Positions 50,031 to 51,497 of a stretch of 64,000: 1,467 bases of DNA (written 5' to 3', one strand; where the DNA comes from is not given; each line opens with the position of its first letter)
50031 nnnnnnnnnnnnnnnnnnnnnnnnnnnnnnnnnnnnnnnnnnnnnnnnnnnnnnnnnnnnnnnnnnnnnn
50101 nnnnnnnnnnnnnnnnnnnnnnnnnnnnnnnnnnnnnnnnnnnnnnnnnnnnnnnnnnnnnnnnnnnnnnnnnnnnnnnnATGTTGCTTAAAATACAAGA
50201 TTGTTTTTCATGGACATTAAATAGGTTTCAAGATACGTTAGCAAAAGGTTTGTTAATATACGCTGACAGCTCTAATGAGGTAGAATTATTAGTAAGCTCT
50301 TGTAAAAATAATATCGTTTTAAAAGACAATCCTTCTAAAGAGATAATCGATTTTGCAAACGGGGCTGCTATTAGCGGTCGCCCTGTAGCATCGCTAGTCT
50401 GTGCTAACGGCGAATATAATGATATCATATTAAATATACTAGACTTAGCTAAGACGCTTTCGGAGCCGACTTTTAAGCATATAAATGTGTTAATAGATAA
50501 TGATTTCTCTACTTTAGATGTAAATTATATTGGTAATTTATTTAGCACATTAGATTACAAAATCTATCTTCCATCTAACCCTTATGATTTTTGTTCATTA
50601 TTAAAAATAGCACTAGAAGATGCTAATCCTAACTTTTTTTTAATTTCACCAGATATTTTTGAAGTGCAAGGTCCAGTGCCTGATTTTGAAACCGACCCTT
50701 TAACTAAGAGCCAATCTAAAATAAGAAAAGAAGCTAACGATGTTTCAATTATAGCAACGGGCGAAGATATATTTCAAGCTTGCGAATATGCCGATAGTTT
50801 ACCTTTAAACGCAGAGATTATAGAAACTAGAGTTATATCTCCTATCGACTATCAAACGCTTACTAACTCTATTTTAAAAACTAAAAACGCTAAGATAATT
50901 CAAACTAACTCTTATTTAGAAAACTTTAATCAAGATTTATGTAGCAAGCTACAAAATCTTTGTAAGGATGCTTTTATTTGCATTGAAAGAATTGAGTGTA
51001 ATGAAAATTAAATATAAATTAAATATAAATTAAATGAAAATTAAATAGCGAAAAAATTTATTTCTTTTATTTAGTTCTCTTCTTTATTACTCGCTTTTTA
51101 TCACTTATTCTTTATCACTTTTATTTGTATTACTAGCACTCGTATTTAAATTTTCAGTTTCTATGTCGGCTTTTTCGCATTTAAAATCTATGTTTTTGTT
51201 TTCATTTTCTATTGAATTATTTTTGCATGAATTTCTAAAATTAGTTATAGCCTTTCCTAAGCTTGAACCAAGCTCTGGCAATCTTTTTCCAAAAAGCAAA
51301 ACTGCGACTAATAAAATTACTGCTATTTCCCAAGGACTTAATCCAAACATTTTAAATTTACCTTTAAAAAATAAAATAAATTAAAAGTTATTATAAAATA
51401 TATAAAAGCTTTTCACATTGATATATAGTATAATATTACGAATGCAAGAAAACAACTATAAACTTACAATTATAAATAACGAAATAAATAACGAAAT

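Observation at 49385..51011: Translationally coupled E1 alpha/E1 beta-like pair with degenerate thiamine-diphosphate motifs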

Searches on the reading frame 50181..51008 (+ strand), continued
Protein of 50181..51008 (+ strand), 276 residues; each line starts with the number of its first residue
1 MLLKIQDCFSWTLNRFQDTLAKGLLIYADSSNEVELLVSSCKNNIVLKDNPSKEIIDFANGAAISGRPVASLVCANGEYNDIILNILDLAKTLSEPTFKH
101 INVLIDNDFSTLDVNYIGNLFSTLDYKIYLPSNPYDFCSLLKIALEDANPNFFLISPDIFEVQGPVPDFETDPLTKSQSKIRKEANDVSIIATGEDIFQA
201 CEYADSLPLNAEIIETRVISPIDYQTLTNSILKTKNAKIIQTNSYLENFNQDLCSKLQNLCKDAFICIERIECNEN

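Call 67: find_encoding_contigs(protein=P0001, flank=10000, max_places=3)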
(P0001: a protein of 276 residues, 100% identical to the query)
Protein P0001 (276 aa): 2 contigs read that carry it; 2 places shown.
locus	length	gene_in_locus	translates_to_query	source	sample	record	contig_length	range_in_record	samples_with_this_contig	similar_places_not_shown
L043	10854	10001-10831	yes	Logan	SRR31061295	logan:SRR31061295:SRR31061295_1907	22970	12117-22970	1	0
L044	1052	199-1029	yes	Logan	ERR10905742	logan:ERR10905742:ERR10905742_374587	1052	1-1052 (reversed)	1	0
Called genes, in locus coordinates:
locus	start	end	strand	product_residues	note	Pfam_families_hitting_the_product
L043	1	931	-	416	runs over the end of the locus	-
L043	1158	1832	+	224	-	PF04351:PilP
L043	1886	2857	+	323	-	PF08003:Methyltransf_9, PF13489:Methyltransf_23, PF13847:Methyltransf_31 (weak), PF08241:Methyltransf_11 (faint)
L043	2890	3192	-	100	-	-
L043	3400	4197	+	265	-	PF01553:Acyltransferase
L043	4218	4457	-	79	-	PF04545:Sigma70_r4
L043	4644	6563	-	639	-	-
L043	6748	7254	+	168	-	PF03449:GreA_GreB_N, PF01272:GreA_GreB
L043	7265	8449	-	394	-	-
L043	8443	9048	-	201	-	-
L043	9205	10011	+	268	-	-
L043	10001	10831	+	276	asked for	PF02780:Transketolase_C (weak)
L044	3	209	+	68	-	?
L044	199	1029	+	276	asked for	PF02780:Transketolase_C (weak)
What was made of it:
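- Tried and rejected: The window's NCBI record could not be retrieved through the contig look-up; only Logan copies came back (call 67).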

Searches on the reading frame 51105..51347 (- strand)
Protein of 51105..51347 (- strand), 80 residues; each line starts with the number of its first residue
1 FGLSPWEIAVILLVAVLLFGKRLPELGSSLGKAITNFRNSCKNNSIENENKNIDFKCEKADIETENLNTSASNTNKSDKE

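Call 3: search_protein_families(library=pfam, proteins=[window:51105-51347:-], max_evalue=1)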
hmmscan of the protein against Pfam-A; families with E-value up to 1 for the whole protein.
window:51105-51347:- (80 aa): 1 family
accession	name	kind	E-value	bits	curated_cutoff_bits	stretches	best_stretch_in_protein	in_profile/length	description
PF02416.21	TatA_B_E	-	1.5e-15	56.6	21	1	3-51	1-50/53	mttA/Hcf106 family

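Call 4: search_protein_families(library=ncbifam, proteins=[window:51105-51347:-], max_evalue=1)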
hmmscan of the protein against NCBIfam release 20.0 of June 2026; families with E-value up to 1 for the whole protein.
window:51105-51347:- (80 aa): 19 families
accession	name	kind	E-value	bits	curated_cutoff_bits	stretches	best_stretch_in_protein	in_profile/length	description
TIGR01411.1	tatAE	subfamily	3.4e-15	55.3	53.9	1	2-43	1-43/47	twin-arginine translocase TatA/TatE family subunit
NF011429.0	PRK14857.1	equivalog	4.8e-13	49.3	77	1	1-77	4-84/91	TatA/E family twin arginine-targeting protein translocase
NF001854.0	PRK00575.1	equivalog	2.4e-10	41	72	1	3-73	4-74/94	Sec-independent protein translocase subunit TatA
NF003396.0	PRK04598.1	equivalog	3.6e-10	40.1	121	1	2-80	3-79/81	Sec-independent protein translocase subunit TatA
NF011430.0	PRK14861.1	subfamily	7.5e-10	38.1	62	1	7-45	9-48/61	twin arginine translocase protein A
NF047942.1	TatA_Rickett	exception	8.4e-09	34.9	90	1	2-43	2-44/45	twin-arginine translocase TatA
NF002813.0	PRK02958.1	equivalog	1.2e-08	35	83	1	2-66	3-67/73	Sec-independent protein translocase subunit TatA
NF002500.0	PRK01833.1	equivalog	1.6e-07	31.5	115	1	2-61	3-59/74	Sec-independent protein translocase subunit TatA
NF001681.0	PRK00442.1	equivalog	1.9e-07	31.7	102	1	9-73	10-73/92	twin-arginine translocase TatA/TatE family subunit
NF002922.0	PRK03554.1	equivalog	4.3e-07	30.4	125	1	2-78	3-85/89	Sec-independent protein translocase subunit TatA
NF002377.0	PRK01371.1-4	equivalog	1.6e-06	28.5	96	1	1-68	2-67/119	sec-independent translocase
NF002402.0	PRK01470.1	equivalog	2.2e-06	27.1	71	1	2-51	2-52/53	twin arginine translocase protein A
NF002448.0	PRK01614.1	equivalog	0.00015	21.9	83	1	2-64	3-65/85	Sec-independent protein translocase subunit TatA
NF001940.0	PRK00720.1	equivalog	0.00022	21.3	83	1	3-60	4-62/78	twin-arginine translocase TatA/TatE family subunit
NF002960.0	PRK03625.1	equivalog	0.00052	20.2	92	1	11-46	12-48/67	twin-arginine translocase subunit TatE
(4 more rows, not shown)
